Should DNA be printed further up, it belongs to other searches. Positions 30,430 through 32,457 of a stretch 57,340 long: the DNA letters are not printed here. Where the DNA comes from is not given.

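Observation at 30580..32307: Orphan KdpA paralogue whose four selectivity-filter loops carry non-canonical, partly acidic residues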

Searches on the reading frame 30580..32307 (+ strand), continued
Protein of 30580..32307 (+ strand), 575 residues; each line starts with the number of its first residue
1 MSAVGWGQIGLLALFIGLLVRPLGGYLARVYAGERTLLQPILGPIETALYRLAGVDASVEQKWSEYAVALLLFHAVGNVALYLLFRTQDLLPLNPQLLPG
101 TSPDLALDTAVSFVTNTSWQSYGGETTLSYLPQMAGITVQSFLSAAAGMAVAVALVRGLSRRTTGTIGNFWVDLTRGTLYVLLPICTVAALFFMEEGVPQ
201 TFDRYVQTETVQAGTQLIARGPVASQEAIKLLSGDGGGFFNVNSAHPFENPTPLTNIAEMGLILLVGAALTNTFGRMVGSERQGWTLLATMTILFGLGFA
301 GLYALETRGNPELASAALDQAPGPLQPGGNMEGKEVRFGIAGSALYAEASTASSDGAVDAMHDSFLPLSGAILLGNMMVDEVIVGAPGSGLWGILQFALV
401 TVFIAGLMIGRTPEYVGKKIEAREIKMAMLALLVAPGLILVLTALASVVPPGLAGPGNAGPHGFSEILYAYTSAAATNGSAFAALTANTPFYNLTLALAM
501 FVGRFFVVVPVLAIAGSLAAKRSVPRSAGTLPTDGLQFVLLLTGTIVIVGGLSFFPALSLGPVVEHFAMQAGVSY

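Call 16: find_encoding_contigs(protein=P0031, flank=10000, max_places=2)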
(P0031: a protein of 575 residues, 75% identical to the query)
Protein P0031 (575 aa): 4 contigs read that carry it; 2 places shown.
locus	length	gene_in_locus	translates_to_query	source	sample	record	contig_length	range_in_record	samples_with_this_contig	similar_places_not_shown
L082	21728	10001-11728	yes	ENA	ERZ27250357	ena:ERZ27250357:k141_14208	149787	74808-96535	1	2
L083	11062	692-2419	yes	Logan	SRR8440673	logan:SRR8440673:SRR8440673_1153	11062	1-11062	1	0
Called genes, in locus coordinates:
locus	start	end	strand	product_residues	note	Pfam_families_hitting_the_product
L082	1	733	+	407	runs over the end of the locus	PF07969:Amidohydro_3 (weak), PF01979:Amidohydro_1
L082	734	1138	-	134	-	-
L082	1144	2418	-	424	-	PF01425:Amidase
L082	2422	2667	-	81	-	PF11324:DUF3126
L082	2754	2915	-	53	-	-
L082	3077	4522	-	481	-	PF00875:DNA_photolyase, PF03441:FAD_binding_7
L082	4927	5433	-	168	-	PF09351:DUF1993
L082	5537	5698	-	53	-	-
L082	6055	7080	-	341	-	PF13593:SBF_like, PF01758:SBF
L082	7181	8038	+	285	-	PF00126:HTH_1, PF03466:LysR_substrate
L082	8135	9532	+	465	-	PF00083:Sugar_tr, PF07690:MFS_1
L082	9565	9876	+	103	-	-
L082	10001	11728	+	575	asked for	PF03814:KdpA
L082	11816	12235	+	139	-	-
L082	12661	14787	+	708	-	PF02743:dCache_1, PF22588:dCache_1_like, PF00512:HisKA, PF02518:HATPase_c, PF00072:Response_reg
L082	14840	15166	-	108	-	PF07978:NIPSNAP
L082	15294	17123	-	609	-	PF07494:Reg_prop (faint), PF24684:Vgb_lyase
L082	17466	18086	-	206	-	-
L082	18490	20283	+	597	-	PF13432:TPR_16 (weak), PF13432:TPR_16 (weak), PF14559:TPR_19 (weak), PF13424:TPR_12, PF00515:TPR_1, PF07719:TPR_2, PF00685:Sulfotransfer_1, PF13469:Sulfotransfer_3, +12 more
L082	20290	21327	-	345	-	PF00561:Abhydrolase_1, PF12146:Hydrolase_4 (weak), PF12697:Abhydrolase_6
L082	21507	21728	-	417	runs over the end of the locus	PF00190:Cupin_1, PF07883:Cupin_2, PF00190:Cupin_1, PF07883:Cupin_2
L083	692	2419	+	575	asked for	PF03814:KdpA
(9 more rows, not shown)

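Call 17: find_encoding_contigs(protein=P0068, flank=10000, max_places=2)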
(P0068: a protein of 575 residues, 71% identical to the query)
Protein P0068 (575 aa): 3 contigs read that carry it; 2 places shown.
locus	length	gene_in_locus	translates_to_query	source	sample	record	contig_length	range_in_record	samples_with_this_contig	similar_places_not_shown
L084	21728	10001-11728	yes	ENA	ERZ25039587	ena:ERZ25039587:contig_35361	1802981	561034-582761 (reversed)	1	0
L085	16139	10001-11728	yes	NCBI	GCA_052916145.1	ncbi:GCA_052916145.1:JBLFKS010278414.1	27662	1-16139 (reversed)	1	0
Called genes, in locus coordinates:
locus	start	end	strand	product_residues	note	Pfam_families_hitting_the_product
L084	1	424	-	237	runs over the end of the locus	PF00687:Ribosomal_L1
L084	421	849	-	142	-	PF03946:Ribosomal_L11_N, PF00298:Ribosomal_L11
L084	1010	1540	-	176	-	PF02357:NusG, PF00467:KOW (weak)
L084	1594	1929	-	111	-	PF00584:SecE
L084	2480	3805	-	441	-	PF13400:Tad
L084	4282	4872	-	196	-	-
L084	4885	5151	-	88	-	-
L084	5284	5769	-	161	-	-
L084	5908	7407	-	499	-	PF00027:cNMP_binding, PF05128:DUF697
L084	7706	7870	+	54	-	-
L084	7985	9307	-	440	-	PF10011:DUF2254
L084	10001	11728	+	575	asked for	PF03814:KdpA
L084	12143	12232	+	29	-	PF09604:Potass_KdpF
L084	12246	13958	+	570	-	PF03814:KdpA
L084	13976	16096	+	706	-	PF00122:E1-E2_ATPase, PF00702:Hydrolase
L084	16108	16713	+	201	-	PF02669:KdpC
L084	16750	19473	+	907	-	PF02702:KdpD, PF00582:Usp (weak), PF13493:DUF4118, PF13492:GAF_3, PF00512:HisKA, PF02518:HATPase_c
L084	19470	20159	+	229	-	PF00072:Response_reg, PF00486:Trans_reg_C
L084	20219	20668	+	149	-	PF00359:PTS_EIIA_2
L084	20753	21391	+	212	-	PF02798:GST_N, PF13417:GST_N_3, PF13409:GST_N_2, PF13410:GST_C_2 (faint), PF00043:GST_C (weak), PF14497:GST_C_3 (faint)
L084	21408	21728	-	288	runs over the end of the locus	PF02666:PS_Dcarbxylase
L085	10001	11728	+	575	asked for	PF03814:KdpA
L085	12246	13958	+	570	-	PF03814:KdpA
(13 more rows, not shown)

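Call 18: find_encoding_contigs(protein=P0012, flank=10000, max_places=1)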
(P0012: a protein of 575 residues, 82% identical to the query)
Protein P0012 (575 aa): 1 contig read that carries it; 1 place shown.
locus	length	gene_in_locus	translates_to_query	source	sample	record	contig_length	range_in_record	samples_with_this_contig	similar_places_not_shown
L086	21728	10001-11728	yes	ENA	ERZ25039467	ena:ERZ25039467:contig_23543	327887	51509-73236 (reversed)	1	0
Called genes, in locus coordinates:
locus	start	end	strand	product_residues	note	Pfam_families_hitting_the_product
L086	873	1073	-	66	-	PF00072:Response_reg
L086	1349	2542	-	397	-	PF13493:DUF4118, PF13185:GAF_2 (faint), PF13492:GAF_3, PF00512:HisKA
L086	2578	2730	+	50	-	-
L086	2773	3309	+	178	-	-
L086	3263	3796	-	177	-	PF02702:KdpD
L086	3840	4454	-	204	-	PF02669:KdpC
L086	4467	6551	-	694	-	PF00122:E1-E2_ATPase, PF00702:Hydrolase, PF12710:HAD (faint)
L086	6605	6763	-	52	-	PF03814:KdpA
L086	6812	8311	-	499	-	PF03814:KdpA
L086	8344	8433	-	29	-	PF09604:Potass_KdpF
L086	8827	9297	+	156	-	-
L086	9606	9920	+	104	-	PF03150:CCP_MauG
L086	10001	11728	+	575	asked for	PF03814:KdpA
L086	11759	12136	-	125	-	PF09361:Phasin_2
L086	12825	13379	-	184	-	-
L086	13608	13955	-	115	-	-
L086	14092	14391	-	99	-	-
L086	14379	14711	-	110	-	PF00881:Nitroreductase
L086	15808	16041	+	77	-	-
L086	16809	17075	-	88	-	-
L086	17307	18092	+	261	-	PF14023:Bestrophin-like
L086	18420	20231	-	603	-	-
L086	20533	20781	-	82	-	PF01381:HTH_3 (weak)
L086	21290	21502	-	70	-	-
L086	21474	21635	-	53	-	-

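Call 19: find_encoding_contigs(protein=P0017, flank=10000, max_places=1)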
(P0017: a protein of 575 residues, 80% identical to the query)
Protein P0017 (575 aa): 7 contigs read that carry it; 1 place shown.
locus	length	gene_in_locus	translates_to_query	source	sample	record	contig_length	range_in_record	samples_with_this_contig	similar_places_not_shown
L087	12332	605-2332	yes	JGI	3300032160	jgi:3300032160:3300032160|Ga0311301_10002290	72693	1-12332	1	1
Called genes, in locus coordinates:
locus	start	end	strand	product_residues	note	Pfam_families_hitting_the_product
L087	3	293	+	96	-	?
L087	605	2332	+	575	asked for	PF03814:KdpA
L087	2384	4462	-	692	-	PF00724:Oxidored_FMN, PF07992:Pyr_redox_2 (weak), PF00070:Pyr_redox (faint), PF03486:HI0933_like (weak), PF07992:Pyr_redox_2, PF12831:FAD_oxidored, PF13450:NAD_binding_8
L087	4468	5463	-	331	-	PF00005:ABC_tran, PF13401:AAA_22 (weak), PF13304:AAA_21 (faint), PF08352:oligo_HPY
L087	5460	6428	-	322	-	PF00005:ABC_tran, PF08352:oligo_HPY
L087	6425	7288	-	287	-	PF12911:OppC_N (weak), PF00528:BPD_transp_1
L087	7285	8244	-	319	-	PF19300:BPD_transp_1_N, PF00528:BPD_transp_1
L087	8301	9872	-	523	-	PF00496:SBP_bac_5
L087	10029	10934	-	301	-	PF00126:HTH_1, PF03466:LysR_substrate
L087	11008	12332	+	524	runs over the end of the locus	PF01266:DAO, PF13450:NAD_binding_8 (weak), PF16901:DAO_C (weak)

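Call 20: find_encoding_contigs(protein=P0117, flank=10000, max_places=1)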
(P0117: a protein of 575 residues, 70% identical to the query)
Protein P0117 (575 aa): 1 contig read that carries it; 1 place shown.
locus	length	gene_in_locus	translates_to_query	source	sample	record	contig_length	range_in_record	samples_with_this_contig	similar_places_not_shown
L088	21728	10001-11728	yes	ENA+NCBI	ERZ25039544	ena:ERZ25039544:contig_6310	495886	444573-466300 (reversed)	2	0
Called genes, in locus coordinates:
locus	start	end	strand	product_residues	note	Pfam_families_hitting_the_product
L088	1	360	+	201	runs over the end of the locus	PF00072:Response_reg, PF00196:GerE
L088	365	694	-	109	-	-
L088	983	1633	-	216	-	-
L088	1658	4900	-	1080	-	PF00873:ACR_tran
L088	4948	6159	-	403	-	PF25917:BSH_RND, PF25973:BSH_CzcB (weak), PF25876:HH_MFP_RND (weak), PF25954:Beta-barrel_RND_2, PF25967:RND-MFP_C (faint)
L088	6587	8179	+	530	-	PF02321:OEP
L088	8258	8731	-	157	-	-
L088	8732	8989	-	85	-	-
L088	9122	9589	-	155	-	-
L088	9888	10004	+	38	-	-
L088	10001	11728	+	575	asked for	PF03814:KdpA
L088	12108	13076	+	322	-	PF09694:Gcw_chp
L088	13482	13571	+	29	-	PF09604:Potass_KdpF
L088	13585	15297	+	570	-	PF03814:KdpA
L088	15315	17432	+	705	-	PF00122:E1-E2_ATPase, PF00702:Hydrolase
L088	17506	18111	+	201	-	PF02669:KdpC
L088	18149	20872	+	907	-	PF02702:KdpD, PF00582:Usp, PF13493:DUF4118, PF13492:GAF_3, PF00512:HisKA, PF02518:HATPase_c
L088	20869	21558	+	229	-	PF00072:Response_reg, PF00486:Trans_reg_C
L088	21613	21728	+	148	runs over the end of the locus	PF00359:PTS_EIIA_2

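Call 21: find_encoding_contigs(protein=P0035, flank=10000, max_places=1)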
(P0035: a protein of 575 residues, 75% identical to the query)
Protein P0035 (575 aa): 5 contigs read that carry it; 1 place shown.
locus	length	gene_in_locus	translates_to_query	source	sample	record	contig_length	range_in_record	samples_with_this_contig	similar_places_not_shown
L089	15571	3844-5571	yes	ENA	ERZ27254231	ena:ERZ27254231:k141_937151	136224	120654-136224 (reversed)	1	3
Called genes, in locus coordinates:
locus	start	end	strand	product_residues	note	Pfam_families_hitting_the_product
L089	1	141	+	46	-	?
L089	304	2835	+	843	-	PF02702:KdpD, PF00582:Usp (weak), PF13493:DUF4118, PF13492:GAF_3, PF00512:HisKA, PF02518:HATPase_c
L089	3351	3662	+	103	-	-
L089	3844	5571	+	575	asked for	PF03814:KdpA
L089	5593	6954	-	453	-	PF13167:GTP-bdg_N, PF16360:GTP-bdg_M, PF01926:MMR_HSR1, PF02421:FeoB_N (weak)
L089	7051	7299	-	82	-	-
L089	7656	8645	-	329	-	PF13847:Methyltransf_31 (weak), PF08241:Methyltransf_11 (weak), PF08242:Methyltransf_12, PF13649:Methyltransf_25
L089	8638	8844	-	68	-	-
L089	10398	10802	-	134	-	PF01850:PIN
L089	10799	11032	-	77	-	PF04014:MazE_antitoxin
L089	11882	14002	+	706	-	PF00724:Oxidored_FMN, PF03486:HI0933_like (faint), PF00890:FAD_binding_2 (weak), PF01266:DAO (weak), PF07992:Pyr_redox_2, PF12831:FAD_oxidored (weak), PF13450:NAD_binding_8 (weak), PF00070:Pyr_redox, +3 more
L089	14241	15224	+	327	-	PF01408:GFO_IDH_MocA, PF22725:GFO_IDH_MocA_C3, PF02894:GFO_IDH_MocA_C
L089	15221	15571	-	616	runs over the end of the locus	PF00563:EAL, PF00989:PAS, PF13188:PAS_8 (weak), PF08448:PAS_4, PF13426:PAS_9, PF08447:PAS_3 (weak), PF00990:GGDEF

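Call 31: find_related_loci(query=window:30580-32307:+, collection=metagenome_contigs, flank=10000)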
Query window:30580-32307:+ (575 aa) in metagenome_contigs; peptide patterns used: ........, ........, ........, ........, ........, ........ (x = any residue, [..] = any of these).
600 stretches matched a pattern (row limit reached: there are more); 596 encode a relative of the query (tblastn E <= 1e-3); the best 80 are kept; 80 distinct loci.
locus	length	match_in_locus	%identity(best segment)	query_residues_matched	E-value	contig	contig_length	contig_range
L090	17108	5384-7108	79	1-575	0e+0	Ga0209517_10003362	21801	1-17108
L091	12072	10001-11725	72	1-575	0e+0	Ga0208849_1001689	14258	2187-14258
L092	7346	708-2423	72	1-572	0e+0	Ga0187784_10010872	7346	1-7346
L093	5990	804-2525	68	1-575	0e+0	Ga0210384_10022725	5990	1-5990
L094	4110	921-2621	65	1-568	0e+0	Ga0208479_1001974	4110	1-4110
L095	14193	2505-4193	65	1-570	0e+0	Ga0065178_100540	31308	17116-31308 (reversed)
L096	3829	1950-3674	61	1-575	0e+0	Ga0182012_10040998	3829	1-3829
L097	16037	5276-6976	61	1-575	0e+0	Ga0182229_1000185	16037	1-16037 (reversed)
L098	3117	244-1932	60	1-571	0e+0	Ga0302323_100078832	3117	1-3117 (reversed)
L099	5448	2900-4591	60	1-572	0e+0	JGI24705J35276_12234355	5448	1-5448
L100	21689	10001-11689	60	1-571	0e+0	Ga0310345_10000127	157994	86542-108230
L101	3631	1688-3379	59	1-572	0e+0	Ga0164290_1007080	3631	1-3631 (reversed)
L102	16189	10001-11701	57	1-575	0e+0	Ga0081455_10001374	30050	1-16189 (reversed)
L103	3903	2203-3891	59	1-571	0e+0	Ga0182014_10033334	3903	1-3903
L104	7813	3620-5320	60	1-575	0e+0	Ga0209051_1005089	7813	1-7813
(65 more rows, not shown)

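Call 33: list_cluster_members(proteins=[P0001, P0012, P0033, P0035, P0038, P0039, P0068, P0117, P0080, P0090])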
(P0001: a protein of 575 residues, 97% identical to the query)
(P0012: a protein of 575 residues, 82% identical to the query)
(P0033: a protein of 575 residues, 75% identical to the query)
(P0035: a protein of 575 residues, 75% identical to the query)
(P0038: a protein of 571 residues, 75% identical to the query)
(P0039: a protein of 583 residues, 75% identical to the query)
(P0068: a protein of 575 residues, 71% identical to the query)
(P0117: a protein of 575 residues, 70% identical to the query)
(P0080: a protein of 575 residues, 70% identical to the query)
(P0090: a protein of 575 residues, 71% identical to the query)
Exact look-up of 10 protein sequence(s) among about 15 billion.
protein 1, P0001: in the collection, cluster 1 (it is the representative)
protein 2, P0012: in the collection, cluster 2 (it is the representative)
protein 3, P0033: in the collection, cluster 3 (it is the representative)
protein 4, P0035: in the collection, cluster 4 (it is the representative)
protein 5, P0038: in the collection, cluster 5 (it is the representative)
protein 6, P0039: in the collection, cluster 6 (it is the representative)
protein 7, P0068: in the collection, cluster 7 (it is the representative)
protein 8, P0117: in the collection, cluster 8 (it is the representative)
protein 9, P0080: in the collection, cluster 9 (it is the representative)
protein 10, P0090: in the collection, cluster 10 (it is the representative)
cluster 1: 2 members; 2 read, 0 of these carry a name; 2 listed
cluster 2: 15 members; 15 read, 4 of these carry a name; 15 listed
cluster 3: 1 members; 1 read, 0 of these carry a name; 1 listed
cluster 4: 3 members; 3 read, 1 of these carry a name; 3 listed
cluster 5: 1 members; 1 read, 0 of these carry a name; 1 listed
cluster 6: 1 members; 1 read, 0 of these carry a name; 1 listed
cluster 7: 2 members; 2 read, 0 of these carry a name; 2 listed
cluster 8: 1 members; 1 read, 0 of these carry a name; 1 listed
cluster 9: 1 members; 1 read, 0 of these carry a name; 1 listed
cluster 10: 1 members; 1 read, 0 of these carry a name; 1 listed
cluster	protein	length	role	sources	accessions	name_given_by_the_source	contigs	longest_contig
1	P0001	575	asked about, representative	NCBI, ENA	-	-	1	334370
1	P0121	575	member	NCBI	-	-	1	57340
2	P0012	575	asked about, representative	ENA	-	-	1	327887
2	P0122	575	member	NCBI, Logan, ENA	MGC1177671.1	MAG: potassium-transporting ATPase subunit KdpA [Methyloceanibacter sp.]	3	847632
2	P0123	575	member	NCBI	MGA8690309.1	MAG: potassium-transporting ATPase subunit KdpA [Methyloceanibacter sp.]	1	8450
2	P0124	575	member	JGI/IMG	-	potassium-transporting ATPase potassium-binding subunit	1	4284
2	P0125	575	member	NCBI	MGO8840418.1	MAG: potassium-transporting ATPase subunit KdpA [Methyloceanibacter sp.]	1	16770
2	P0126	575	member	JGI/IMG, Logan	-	-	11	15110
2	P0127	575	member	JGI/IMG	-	-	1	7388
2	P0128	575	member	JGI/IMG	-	-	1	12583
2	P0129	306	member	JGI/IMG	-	-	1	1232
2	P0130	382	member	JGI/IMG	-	-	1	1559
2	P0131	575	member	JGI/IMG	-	-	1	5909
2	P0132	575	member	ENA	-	-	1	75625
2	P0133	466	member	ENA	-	-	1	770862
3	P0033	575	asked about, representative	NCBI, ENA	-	-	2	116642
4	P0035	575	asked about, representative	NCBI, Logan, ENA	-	-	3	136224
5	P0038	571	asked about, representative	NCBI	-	-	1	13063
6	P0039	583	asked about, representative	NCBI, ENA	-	-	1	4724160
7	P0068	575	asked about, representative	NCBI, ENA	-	-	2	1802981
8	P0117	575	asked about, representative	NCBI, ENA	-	-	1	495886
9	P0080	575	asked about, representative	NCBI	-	-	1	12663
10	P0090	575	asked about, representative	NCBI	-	-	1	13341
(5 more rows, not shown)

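Call 34: search_dna_similar(query=window:30580-32307:+, collection=plasmids, mode=protein, max_rows=30)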
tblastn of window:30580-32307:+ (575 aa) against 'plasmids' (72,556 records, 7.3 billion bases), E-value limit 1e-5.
Records with a match: 473; places in all: 485; records where one place covers at least 80% of the query: 466.
Best place of each record, by identity: 60-80% 8; <60% 465.
By first word of the organism name: Rhizobium 141; Sinorhizobium 76; Lactiplantibacillus 32; Deinococcus 22; Acetobacter 19; Azospirillum 11; Halobacterium 11; Shinella 10; Paracoccus 10; Mycetohabitans 9; and 64 more.
By predicted mobility (MOB-suite, as given by PLSDB): non-mobilizable 240; mobilizable 121; conjugative 112.
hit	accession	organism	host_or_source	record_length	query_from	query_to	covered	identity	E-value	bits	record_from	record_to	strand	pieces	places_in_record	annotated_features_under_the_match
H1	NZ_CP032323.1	Azospirillum argentinense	soil sample,Agricultural field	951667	1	575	100%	60.2%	3e-174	554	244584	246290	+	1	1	kdpA: potassium-transporting ATPase subunit KdpA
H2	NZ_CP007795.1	Azospirillum argentinense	Triticum aestivum L.,Root,wheat ...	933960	1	575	100%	60.0%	3e-176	560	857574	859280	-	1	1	kdpA: potassium-transporting ATPase subunit KdpA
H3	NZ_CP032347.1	Azospirillum brasilense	soil sample,Agricultural field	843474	1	575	100%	60.0%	9e-174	553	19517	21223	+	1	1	kdpA: potassium-transporting ATPase subunit KdpA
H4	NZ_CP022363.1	Azospirillum sp. TSH58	single cell,paddy soils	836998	1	575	100%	60.0%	3e-173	551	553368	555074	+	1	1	kdpA: potassium-transporting ATPase subunit KdpA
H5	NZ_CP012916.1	Azospirillum brasilense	Digitaria eriantha,microbe,root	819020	1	575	100%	60.0%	1e-172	549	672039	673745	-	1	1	kdpA: potassium-transporting ATPase subunit KdpA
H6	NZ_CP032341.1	Azospirillum brasilense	soil sample,Agricultural field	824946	1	575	100%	60.0%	1e-172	549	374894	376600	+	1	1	kdpA: potassium-transporting ATPase subunit KdpA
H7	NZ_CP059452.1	Azospirillum brasilense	Prokaryotes,soil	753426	1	575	100%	59.8%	6e-174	553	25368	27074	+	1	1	kdpA: potassium-transporting ATPase subunit KdpA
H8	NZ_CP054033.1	Rhizobium indicum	Pisum sativum l. (pea),Pure culture,Pea ...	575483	1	575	100%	59.7%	0e+0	579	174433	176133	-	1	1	kdpA: potassium-transporting ATPase subunit KdpA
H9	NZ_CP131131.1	Shinella zoogloeoides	isolate,Activated charcoal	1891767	1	575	100%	59.7%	2e-176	560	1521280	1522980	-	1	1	none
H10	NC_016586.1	Azospirillum lipoferum 4B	-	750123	1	575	100%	59.5%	0e+0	583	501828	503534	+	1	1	kdpA: potassium-transporting ATPase subunit KdpA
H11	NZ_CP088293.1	Phyllobacterium sp. T1018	Melilotus albus,Cell culture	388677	1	575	100%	59.5%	0e+0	585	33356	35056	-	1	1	kdpA: potassium-transporting ATPase subunit KdpA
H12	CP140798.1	Rhizobium beringeri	Trifolium pratense,whole organism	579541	1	575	100%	59.5%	0e+0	583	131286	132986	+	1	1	kdpA: potassium-transporting ATPase subunit KdpA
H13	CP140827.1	Rhizobium beringeri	Trifolium pratense,whole organism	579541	1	575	100%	59.5%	0e+0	583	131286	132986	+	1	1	kdpA: potassium-transporting ATPase subunit KdpA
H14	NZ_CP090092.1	Rhizobium leguminosarum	Galega,Cell culture,Plant nodule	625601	1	575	100%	59.5%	0e+0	582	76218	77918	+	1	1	kdpA: potassium-transporting ATPase subunit KdpA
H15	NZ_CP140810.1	Rhizobium beringeri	Trifolium pratense,whole organism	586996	1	575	100%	59.5%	0e+0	582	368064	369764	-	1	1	kdpA: potassium-transporting ATPase subunit KdpA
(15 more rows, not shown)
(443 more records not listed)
